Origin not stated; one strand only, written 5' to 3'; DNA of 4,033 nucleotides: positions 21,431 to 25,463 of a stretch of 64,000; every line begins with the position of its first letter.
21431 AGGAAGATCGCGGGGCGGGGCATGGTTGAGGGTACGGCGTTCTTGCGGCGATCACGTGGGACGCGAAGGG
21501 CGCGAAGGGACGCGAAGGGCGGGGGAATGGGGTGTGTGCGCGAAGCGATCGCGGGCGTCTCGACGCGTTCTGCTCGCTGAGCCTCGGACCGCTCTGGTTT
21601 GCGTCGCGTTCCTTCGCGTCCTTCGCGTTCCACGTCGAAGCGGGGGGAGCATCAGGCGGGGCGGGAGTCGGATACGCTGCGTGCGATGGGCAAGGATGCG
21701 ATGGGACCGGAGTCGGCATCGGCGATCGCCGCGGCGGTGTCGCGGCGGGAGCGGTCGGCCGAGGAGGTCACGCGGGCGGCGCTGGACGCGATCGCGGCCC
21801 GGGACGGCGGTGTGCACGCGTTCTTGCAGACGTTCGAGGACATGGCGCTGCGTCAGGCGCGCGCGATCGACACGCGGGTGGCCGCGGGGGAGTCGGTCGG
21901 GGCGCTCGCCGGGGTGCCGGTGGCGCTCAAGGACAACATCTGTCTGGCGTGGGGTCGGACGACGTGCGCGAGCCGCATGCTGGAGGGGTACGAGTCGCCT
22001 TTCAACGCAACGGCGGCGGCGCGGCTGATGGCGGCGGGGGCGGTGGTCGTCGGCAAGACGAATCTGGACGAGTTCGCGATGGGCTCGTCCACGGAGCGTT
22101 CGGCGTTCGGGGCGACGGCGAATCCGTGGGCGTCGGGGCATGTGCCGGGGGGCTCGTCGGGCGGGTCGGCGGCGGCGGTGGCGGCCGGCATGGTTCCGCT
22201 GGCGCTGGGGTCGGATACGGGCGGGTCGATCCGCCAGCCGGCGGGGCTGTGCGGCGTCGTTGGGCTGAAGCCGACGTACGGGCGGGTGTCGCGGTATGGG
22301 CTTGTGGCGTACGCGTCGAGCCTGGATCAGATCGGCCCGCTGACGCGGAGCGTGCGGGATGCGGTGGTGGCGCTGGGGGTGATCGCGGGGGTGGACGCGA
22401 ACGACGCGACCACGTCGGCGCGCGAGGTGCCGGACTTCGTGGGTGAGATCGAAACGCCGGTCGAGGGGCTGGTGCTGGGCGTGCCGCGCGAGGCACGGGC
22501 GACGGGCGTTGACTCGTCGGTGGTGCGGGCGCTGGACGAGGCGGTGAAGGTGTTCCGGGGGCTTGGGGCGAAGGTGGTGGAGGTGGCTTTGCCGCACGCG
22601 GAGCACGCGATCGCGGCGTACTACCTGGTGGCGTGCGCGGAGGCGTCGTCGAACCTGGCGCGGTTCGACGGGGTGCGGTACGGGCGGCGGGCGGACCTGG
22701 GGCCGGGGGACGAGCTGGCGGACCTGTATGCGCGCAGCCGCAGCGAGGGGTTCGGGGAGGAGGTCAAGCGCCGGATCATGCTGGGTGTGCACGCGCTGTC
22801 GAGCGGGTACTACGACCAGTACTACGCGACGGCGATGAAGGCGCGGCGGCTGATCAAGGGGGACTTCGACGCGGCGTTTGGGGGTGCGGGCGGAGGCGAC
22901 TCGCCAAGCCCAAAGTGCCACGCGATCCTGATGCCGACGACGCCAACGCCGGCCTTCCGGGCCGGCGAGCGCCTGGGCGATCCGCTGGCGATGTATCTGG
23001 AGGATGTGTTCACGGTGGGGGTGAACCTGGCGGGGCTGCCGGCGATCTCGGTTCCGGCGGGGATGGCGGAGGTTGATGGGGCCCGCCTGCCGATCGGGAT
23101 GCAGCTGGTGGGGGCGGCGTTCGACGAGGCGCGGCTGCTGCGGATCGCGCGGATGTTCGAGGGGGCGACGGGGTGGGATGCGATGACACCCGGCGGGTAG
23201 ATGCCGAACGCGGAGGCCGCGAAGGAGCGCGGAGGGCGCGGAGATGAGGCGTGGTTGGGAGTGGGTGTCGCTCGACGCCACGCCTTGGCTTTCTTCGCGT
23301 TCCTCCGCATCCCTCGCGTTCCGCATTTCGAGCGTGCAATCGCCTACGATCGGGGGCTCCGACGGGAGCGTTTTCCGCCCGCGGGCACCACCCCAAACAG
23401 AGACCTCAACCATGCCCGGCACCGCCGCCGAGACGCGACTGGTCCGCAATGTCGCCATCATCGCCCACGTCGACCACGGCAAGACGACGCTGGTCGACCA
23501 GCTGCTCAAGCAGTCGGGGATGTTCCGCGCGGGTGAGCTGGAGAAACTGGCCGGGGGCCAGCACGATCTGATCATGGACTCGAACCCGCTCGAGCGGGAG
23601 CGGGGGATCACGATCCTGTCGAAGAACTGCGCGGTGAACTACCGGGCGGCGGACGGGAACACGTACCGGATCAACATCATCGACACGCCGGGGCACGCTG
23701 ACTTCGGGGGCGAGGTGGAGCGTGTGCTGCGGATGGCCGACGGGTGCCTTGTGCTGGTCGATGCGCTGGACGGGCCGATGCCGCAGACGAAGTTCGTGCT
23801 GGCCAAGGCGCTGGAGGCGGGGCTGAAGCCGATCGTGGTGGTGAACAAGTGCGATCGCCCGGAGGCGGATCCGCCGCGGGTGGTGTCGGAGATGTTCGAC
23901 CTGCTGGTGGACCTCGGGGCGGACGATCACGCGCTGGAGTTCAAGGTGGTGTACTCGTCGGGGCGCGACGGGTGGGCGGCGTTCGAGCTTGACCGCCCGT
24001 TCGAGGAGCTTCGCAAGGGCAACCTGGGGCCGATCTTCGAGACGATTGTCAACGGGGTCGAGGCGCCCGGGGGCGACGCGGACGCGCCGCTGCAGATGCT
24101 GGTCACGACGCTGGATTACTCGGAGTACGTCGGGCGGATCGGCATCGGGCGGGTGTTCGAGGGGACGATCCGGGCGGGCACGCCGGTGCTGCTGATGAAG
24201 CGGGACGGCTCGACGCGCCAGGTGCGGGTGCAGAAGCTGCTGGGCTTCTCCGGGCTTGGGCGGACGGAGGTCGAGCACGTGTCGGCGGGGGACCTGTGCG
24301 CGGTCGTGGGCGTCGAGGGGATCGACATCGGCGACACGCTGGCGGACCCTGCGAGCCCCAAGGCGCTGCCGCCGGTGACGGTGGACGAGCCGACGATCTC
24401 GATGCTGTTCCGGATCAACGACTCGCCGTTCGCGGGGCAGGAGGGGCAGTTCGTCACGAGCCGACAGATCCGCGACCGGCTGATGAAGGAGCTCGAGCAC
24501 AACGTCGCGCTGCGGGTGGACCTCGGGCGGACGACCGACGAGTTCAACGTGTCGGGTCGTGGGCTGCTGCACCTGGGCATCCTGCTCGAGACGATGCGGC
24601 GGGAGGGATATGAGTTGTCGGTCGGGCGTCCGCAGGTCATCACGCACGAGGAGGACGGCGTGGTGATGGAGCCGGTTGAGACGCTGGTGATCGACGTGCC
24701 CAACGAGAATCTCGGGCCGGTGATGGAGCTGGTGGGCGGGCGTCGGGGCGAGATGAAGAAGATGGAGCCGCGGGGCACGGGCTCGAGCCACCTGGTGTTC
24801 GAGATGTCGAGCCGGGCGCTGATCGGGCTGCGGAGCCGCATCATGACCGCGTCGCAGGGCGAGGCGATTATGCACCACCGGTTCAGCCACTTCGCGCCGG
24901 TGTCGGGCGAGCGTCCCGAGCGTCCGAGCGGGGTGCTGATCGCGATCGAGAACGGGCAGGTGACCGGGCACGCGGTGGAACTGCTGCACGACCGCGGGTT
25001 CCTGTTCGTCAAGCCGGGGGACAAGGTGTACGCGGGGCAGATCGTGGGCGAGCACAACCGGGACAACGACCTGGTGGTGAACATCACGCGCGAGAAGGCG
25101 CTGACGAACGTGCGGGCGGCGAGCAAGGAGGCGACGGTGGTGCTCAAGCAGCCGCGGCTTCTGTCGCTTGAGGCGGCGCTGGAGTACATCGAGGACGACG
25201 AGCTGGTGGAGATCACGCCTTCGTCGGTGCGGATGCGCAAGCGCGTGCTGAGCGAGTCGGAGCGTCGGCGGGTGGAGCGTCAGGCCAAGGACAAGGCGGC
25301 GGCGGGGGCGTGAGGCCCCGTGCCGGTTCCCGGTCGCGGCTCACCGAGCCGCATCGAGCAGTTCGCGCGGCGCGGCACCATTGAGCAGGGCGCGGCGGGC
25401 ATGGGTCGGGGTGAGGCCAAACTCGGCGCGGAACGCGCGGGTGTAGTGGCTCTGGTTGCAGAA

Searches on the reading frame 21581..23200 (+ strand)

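Call 7: search_protein_families(library=pfam, proteins=[window:21581-23200:+], max_evalue=0.001)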
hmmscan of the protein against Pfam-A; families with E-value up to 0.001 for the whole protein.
window:21581-23200:+ (539 aa): 1 family
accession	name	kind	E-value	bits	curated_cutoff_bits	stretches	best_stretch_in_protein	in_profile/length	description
PF01425.27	Amidase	-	1.2e-146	489.7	27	1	62-520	1-445/445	Amidase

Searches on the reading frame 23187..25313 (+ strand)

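Call 7: search_protein_families(library=pfam, proteins=[window:23187-25313:+], max_evalue=0.001)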
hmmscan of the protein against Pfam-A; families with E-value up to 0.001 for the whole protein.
window:23187-25313:+ (708 aa): 6 families
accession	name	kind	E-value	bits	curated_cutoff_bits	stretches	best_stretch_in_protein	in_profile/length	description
PF00009.33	GTP_EFTU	-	1.4e-52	178.5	26.5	1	86-267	3-177/188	Elongation factor Tu GTP binding domain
PF21018.2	BipA_C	-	6.8e-43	145.4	23.8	1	582-689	2-109/110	TypA/BipA C-terminal domain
PF00679.30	EFG_C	-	1.2e-21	76.9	27.9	1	493-579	2-88/89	Elongation factor G C-terminus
PF03144.31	GTP_EFTU_D2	-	1.2e-12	48.6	30.3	1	316-386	1-73/73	Elongation factor Tu domain 2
PF22042.2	EF-G_D2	-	1.6e-08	35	27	1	307-386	7-82/84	Elongation factor G domain 2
PF01926.29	MMR_HSR1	-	0.00066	20.2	21.9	0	142-221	47-113/113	50S ribosome-binding GTPase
